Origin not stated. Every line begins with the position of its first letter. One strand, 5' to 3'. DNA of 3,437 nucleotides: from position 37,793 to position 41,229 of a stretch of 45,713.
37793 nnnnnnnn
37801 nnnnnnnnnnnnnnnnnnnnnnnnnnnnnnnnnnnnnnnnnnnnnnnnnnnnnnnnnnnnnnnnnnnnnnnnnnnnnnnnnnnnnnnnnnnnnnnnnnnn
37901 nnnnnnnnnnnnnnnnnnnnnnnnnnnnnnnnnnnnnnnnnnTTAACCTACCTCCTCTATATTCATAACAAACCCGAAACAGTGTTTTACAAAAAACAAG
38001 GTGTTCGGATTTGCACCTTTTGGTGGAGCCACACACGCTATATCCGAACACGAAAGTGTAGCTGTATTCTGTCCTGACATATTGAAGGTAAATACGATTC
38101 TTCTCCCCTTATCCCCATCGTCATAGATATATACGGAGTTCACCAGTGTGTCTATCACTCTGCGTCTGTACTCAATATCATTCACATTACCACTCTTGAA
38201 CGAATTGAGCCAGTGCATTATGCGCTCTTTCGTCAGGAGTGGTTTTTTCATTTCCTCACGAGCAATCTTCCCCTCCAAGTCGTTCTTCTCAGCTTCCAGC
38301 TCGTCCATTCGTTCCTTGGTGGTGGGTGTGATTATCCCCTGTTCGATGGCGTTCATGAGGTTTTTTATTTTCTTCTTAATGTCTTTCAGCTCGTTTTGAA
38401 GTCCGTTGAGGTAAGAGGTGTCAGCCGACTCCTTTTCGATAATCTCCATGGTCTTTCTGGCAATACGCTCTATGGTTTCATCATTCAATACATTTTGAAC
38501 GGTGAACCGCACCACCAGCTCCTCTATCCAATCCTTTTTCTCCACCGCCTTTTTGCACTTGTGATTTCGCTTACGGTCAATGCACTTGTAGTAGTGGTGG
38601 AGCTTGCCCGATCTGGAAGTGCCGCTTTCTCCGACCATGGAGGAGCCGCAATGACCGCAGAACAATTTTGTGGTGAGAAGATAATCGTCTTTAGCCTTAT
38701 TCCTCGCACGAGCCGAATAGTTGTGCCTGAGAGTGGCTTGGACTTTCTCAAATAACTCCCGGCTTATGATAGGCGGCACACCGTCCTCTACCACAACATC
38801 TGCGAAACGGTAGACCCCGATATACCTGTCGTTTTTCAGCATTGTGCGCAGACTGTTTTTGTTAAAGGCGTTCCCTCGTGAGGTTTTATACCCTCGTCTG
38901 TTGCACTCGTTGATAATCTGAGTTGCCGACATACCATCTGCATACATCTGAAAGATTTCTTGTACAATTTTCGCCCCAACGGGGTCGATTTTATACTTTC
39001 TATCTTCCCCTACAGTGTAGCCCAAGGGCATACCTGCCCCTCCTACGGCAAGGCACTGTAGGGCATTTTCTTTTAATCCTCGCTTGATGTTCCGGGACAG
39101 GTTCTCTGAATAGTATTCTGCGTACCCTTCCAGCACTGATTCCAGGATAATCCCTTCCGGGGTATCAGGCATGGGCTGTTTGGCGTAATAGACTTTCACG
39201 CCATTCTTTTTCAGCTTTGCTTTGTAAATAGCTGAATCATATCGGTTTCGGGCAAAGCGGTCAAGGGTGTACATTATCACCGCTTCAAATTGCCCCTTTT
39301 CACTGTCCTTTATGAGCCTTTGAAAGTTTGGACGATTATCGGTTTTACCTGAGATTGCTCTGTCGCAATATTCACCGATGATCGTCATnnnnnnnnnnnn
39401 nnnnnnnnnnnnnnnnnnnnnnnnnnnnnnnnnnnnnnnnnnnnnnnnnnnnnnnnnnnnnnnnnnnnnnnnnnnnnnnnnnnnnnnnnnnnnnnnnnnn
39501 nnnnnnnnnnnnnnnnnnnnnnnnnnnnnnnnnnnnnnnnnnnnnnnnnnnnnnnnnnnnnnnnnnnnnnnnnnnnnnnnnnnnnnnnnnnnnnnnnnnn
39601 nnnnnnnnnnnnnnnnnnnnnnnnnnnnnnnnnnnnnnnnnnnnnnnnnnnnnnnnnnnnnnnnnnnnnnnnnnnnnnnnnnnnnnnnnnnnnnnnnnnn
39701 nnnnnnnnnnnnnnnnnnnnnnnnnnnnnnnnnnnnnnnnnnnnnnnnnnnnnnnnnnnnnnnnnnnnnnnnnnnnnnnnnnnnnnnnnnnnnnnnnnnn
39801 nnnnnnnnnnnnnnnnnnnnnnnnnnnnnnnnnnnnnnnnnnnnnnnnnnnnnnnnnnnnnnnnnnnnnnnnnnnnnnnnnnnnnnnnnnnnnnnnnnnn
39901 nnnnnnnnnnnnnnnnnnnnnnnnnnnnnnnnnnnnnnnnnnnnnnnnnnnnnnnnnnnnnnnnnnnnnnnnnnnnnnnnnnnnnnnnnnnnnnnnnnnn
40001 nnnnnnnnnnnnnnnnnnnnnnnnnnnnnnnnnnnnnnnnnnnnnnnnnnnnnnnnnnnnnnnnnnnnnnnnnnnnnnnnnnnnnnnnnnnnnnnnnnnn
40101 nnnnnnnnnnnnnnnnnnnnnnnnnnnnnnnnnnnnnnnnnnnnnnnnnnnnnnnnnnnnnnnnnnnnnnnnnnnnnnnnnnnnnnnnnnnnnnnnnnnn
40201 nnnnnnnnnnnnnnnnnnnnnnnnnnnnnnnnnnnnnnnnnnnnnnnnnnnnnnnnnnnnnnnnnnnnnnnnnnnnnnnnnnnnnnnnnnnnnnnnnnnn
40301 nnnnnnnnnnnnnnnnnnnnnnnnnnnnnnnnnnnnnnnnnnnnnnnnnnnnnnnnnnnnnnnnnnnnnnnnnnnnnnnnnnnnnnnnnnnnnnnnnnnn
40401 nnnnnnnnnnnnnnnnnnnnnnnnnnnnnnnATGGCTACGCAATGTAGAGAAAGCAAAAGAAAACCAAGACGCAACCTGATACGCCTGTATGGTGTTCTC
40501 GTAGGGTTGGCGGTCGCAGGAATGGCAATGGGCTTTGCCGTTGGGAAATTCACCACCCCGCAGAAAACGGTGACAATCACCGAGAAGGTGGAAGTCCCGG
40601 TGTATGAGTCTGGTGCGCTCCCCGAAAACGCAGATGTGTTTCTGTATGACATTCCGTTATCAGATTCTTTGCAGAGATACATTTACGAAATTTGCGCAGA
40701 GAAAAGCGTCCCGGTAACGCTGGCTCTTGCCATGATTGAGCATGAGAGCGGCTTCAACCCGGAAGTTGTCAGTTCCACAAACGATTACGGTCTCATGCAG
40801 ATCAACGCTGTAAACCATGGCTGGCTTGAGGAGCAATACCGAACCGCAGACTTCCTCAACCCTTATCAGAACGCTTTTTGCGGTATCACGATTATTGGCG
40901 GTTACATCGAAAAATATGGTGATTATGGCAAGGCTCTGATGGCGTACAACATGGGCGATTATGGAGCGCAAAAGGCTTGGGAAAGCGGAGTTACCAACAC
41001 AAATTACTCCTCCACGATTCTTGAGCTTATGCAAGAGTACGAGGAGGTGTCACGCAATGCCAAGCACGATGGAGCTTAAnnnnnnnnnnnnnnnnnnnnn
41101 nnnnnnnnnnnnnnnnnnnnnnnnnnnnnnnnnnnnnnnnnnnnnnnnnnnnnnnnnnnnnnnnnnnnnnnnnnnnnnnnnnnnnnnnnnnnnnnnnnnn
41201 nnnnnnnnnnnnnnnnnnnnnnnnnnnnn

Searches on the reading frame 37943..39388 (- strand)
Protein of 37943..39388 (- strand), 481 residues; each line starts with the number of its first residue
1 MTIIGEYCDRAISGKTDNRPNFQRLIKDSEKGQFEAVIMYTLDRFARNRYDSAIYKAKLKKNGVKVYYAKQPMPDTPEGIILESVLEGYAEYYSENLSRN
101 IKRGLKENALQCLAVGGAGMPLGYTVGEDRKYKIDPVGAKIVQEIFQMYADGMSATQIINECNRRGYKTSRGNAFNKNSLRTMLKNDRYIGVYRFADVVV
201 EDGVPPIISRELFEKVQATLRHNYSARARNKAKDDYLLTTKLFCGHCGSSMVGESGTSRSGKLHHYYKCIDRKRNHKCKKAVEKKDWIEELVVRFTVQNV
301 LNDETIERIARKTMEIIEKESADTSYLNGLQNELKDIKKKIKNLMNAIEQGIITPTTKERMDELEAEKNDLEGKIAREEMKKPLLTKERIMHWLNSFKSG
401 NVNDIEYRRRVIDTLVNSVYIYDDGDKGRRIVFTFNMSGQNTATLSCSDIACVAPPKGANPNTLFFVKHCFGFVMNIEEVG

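Call 24: search_protein_families(library=phrogs, proteins=[window:37943-39388:-], max_evalue=0.001)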
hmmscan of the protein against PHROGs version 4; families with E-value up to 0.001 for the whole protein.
window:37943-39388:- (481 aa): 3 families
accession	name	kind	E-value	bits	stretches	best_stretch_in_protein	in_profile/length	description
phrog_95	-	integration and excision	6.8e-115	386.1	1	2-436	124-572/651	integrase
phrog_125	-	DNA, RNA and nucleotide metabolism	3e-20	73.8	1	7-221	50-249/254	DNA invertase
phrog_7701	-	DNA, RNA and nucleotide metabolism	4.1e-07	31.4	1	120-234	4-99/137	DNA invertase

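Call 28: find_related_loci(query=window:37943-39388:-, collection=viral_contigs, flank=6000)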
Query window:37943-39388:- (481 aa) in viral_contigs; peptide patterns used: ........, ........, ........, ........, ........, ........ (x = any residue, [..] = any of these).
121 stretches matched a pattern; 74 encode a relative of the query (tblastn E <= 1e-3); 72 distinct loci.
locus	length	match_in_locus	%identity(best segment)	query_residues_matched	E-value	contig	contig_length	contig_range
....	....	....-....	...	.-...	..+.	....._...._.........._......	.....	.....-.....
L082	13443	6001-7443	99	1-481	0e+0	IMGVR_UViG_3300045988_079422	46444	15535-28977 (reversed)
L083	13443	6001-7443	98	1-481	0e+0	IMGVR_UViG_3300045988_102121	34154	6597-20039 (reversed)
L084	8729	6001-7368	98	1-456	0e+0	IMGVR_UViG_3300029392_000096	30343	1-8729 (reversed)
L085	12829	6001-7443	90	1-481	0e+0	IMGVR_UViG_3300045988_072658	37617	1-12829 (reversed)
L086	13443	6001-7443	90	1-481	0e+0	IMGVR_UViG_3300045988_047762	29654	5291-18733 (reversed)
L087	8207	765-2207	90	1-481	0e+0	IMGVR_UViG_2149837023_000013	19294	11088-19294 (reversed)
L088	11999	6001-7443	90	1-481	0e+0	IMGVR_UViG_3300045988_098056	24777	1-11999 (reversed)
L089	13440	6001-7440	89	1-480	0e+0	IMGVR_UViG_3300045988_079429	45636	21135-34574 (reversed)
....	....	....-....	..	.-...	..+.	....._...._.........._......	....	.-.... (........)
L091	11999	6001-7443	89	1-481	0e+0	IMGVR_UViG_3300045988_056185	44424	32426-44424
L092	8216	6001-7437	90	1-480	0e+0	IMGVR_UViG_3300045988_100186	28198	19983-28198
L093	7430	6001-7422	91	1-475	0e+0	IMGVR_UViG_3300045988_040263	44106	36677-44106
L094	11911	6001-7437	87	1-480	0e+0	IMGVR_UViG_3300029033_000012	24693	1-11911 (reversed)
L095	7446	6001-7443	86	1-481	0e+0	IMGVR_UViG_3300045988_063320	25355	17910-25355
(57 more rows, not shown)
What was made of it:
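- Tried and rejected: The crossover therefore lies inside the 3' end of int, 130-230 nt from C (call 28).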

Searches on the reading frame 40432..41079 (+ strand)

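Call 24: search_protein_families(library=phrogs, proteins=[window:40432-41079:+], max_evalue=0.001)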
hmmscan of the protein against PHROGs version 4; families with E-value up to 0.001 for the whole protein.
window:40432-41079:+ (215 aa): 11 families
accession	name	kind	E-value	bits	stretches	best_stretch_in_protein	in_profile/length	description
phrog_19349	-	unknown function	3.8e-48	165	1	19-206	9-197/204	-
phrog_32437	-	unknown function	1.6e-34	120.6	1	65-197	57-191/205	-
phrog_19890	-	unknown function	6e-24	85.8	1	78-210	108-245/248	-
phrog_342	-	head and packaging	1.6e-14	53.9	1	90-191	25-130/1235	internal virion protein with endolysin domain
phrog_28504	-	tail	1e-10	42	1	79-189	232-340/597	lytic tail fiber protein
phrog_2013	-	tail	4.6e-09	36.6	1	90-204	478-593/657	lytic tail protein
phrog_669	-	lysis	5e-09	35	1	92-208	933-1061/1946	endolysin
phrog_13449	-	other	1.1e-08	35.8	1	94-198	21-117/269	transglycosylase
phrog_12507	-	other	1.4e-06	29.4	1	89-183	19-112/260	transglycosylase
phrog_21143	-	tail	1.7e-05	24.5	1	88-183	12-105/576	lytic tail fiber protein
phrog_34720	-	other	0.00032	21.8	1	100-177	5-87/120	transglycosylase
